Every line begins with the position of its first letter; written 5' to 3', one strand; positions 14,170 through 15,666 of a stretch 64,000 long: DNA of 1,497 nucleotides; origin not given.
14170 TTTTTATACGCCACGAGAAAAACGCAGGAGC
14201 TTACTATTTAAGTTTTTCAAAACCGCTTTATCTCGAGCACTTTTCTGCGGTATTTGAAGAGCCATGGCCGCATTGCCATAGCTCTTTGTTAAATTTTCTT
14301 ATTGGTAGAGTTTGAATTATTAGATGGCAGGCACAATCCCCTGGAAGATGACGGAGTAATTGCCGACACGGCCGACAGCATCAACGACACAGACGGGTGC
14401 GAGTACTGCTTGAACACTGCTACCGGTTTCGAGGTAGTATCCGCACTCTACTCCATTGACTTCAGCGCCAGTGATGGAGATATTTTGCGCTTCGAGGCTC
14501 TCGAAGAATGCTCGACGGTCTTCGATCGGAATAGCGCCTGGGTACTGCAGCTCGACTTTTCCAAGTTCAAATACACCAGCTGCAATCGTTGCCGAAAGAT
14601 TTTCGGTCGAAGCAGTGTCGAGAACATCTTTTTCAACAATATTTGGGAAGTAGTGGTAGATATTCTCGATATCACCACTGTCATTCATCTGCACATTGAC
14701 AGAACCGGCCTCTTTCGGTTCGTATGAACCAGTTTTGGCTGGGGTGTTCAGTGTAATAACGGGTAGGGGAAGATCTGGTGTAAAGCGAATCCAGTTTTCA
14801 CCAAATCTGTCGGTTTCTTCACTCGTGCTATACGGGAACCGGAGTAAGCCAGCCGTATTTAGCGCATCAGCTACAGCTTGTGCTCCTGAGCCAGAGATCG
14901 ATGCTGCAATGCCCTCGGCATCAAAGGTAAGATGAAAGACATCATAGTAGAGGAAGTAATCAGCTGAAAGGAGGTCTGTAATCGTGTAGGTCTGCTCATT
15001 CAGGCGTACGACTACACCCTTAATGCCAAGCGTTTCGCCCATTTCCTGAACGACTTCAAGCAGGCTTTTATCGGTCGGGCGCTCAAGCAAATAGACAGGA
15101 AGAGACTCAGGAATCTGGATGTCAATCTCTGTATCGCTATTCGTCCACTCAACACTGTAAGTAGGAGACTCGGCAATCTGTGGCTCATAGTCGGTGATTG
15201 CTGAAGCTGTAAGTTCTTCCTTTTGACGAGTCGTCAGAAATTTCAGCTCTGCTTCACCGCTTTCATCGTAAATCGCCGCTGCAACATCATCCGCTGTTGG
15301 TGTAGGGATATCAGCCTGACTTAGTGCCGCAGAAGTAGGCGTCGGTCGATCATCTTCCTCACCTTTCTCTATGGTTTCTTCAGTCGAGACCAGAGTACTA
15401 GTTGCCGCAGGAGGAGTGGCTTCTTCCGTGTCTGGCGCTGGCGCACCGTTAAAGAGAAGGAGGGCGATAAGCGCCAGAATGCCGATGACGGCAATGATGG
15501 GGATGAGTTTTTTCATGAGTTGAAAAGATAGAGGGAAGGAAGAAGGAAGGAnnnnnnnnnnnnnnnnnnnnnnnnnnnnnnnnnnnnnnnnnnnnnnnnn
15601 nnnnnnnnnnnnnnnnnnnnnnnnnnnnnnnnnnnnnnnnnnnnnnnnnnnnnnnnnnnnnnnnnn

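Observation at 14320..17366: Two-gene module for a Cys-rich secreted protein plus a membrane-anchored partner, unknown family (copy 1 of 2)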

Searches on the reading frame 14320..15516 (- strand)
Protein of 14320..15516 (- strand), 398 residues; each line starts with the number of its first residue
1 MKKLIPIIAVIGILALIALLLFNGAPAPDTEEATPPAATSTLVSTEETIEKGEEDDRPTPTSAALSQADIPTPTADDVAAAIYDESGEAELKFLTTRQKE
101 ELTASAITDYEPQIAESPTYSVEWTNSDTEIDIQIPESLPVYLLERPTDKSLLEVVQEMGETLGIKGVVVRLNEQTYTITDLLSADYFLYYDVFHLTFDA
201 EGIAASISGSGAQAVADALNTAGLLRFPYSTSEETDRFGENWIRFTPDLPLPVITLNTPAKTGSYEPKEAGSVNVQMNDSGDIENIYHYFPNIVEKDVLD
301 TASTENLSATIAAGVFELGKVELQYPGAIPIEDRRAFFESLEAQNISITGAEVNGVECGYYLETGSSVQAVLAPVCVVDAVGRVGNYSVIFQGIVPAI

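Call 5: search_protein_families(library=pfam, proteins=[window:14320-15516:-], max_evalue=1)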
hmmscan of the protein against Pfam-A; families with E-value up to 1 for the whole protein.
window:14320-15516:- (398 aa): 1 family
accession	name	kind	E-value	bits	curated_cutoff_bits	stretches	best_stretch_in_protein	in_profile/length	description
PF17957.7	Big_7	-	0.32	12.1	24.1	1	252-312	1-57/70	Bacterial Ig domain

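Call 6: search_protein_families(library=ncbifam, proteins=[window:14320-15516:-], max_evalue=1)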
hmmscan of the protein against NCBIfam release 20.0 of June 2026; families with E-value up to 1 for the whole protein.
window:14320-15516:- (398 aa): 0 families

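Call 9: search_solved_structures(query=window:14320-15516:-, max_evalue=10)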
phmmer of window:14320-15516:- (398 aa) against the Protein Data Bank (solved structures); distinct sequences matched with E-value up to 10: 0.

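Call 13: find_homologous_proteins(query=window:14320-15516:-)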
Query window:14320-15516:- (398 aa): 1 proteins with E <= 0.001 among 8000 candidates.
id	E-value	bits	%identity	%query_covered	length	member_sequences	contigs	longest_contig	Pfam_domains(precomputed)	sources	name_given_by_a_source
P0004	7.0e-255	863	100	100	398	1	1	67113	-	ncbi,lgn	-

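Call 52: find_homologous_proteins(query=A4)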
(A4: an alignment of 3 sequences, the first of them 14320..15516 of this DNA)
Query A4 (3 sequences) (398 aa, profile of the alignment): 2 proteins with E <= 0.001 among 8000 candidates.
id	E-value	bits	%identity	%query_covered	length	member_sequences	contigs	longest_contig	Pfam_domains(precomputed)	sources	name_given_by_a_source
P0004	2.7e-199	680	100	100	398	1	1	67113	-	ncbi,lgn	-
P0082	3.4e-179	614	28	95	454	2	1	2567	-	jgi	-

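Call 53: find_related_loci(query=A4, collection=metagenome_contigs, flank=6000)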
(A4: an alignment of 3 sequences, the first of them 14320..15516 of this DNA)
Query A4 (398 aa) in metagenome_contigs; peptide patterns used: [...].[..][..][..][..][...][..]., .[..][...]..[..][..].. (x = any residue, [..] = any of these).
600 stretches matched a pattern, but none encodes a relative of the query by tblastn (E <= 1e-3).

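Call 64: search_solved_structures(query=A5, max_evalue=10)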
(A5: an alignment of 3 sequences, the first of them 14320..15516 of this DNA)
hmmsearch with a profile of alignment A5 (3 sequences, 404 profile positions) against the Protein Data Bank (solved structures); distinct sequences matched with E-value up to 10: 0.

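Call 67: predict_structure(alignment_id=A5)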
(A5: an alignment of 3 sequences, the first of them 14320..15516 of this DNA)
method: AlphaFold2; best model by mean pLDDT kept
length: 398 residues; sequences in the alignment: 3
mean_pLDDT: 47.1   pTM: 0.35
mean pLDDT of the five models: 47.1, 33.2, 33.1, 33.1, 31.0
residues with pLDDT >= 90: 0; 70-90: 11; 50-70: 167; < 50: 220
segments of 3 or more residues with pLDDT < 50: 1-4, 18-119, 127-133, 173-175, 185-187, 192-210, 236-240, 255-293, 300-319, 363-369, 396-398
pLDDT, mean of each block of 10 residues (from residue 1): 48 50 35 28 28 34 32 38 43 38 34 36 50 53 54 65 63 54 53 40 36 60 53 52 53 47 34 37 37 51 38 38 60 68 63 58 45 58 70 51
secondary structure, 60 per line:
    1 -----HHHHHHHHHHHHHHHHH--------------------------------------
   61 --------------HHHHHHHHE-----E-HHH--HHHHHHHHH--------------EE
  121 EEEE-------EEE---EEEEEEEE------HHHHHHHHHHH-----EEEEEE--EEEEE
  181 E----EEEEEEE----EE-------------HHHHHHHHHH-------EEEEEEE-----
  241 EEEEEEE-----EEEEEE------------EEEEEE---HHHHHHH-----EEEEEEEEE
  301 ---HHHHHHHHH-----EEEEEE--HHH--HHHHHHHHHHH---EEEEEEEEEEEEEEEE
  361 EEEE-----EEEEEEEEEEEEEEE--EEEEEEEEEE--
elements in order: H6-22 H75-82 H96-104 E119-124 E132-134 E138-145 H152-162 E168-173 E176-181 E186-192 H212-221 E229-235 E241-247 E253-258 E271-276 H280-286 E292-300 H304-312 E318-323 H331-341 E345-364 E370-384 E387-396

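Call 84: search_protein_families(library=pfam, proteins=[P0082], max_evalue=0.01)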
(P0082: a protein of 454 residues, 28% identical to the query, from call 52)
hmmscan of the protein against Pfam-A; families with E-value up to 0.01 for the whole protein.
P0082 (454 aa): 0 families

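Call 86: fold_search(model_id=the predicted structure, library=pdb)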
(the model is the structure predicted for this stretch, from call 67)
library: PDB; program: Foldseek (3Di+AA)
matches with E <= 10: 311; with E <= 0.001: 1
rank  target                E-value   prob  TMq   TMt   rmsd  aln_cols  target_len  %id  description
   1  5coz                  4.1e-04  0.95  0.22  0.24  14.6       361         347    7  Crystal structure of an uncharacterized protein (EUBREC_2869) from Eubacterium rectale ATCC 33656 at 1.45 A resolution (released 2015-08-05)
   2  2o3o_J                1.0e-02  0.57  0.19  0.26  16.1       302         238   10  Crystal Structure of the sensor histidine kinase regulator YycI from Bacillus subtitlis (released 2007-04-10)
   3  2o3o_I                3.0e-02  0.38  0.18  0.27  16.3       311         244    9  Crystal Structure of the sensor histidine kinase regulator YycI from Bacillus subtitlis (released 2007-04-10)
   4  2o3o_C                3.1e-02  0.51  0.20  0.29  15.2       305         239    9  Crystal Structure of the sensor histidine kinase regulator YycI from Bacillus subtitlis (released 2007-04-10)
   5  2o3o_E                3.5e-02  0.35  0.19  0.26  18.8       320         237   10  Crystal Structure of the sensor histidine kinase regulator YycI from Bacillus subtitlis (released 2007-04-10)
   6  2o3o_D                4.4e-02  0.54  0.22  0.32  15.1       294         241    8  Crystal Structure of the sensor histidine kinase regulator YycI from Bacillus subtitlis (released 2007-04-10)
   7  2o3o_G                4.4e-02  0.33  0.19  0.27  20.9       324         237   10  Crystal Structure of the sensor histidine kinase regulator YycI from Bacillus subtitlis (released 2007-04-10)
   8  2o3o_A                4.6e-02  0.35  0.20  0.29  15.5       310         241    9  Crystal Structure of the sensor histidine kinase regulator YycI from Bacillus subtitlis (released 2007-04-10)
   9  2o3o_F                5.2e-02  0.35  0.20  0.30  18.7       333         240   10  Crystal Structure of the sensor histidine kinase regulator YycI from Bacillus subtitlis (released 2007-04-10)
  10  2o3o_K                6.1e-02  0.30  0.19  0.28  15.9       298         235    8  Crystal Structure of the sensor histidine kinase regulator YycI from Bacillus subtitlis (released 2007-04-10)
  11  2o3o_B                6.9e-02  0.28  0.20  0.29  18.7       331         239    8  Crystal Structure of the sensor histidine kinase regulator YycI from Bacillus subtitlis (released 2007-04-10)
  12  9xps_1                7.3e-02  0.04  0.07  0.10  20.4       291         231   12  The neck structure of the Phage Phikz (released 2026-02-11)
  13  2o3o_L                9.1e-02  0.25  0.20  0.29  16.0       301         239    7  Crystal Structure of the sensor histidine kinase regulator YycI from Bacillus subtitlis (released 2007-04-10)
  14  6e8a_A                3.7e-01  0.06  0.07  0.15  16.6       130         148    8  Crystal structure of DcrB from Salmonella enterica at 1.92 Angstroms resolution (released 2018-10-31)
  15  6e8a_B                6.5e-01  0.04  0.08  0.16  16.7       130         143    8  Crystal structure of DcrB from Salmonella enterica at 1.92 Angstroms resolution (released 2018-10-31)
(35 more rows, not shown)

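Call 89: search_protein_families(library=phrogs, proteins=[window:14320-15516:-, P0082], max_evalue=0.1)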
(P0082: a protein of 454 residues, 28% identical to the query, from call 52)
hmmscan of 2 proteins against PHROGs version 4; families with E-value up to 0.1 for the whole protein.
window:14320-15516:- (398 aa): 0 families

P0082 (454 aa): 0 families

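Call 90: search_protein_families(library=padloc, proteins=[window:14320-15516:-, P0082], max_evalue=0.1)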
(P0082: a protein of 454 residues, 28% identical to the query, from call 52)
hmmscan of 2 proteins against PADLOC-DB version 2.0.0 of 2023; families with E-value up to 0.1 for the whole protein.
window:14320-15516:- (398 aa): 1 family
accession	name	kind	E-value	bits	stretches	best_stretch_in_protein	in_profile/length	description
PDLC00653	ZorF3|ZorF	-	0.094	10.7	0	23-120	77-169/281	DUF2894 domain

P0082 (454 aa): 0 families
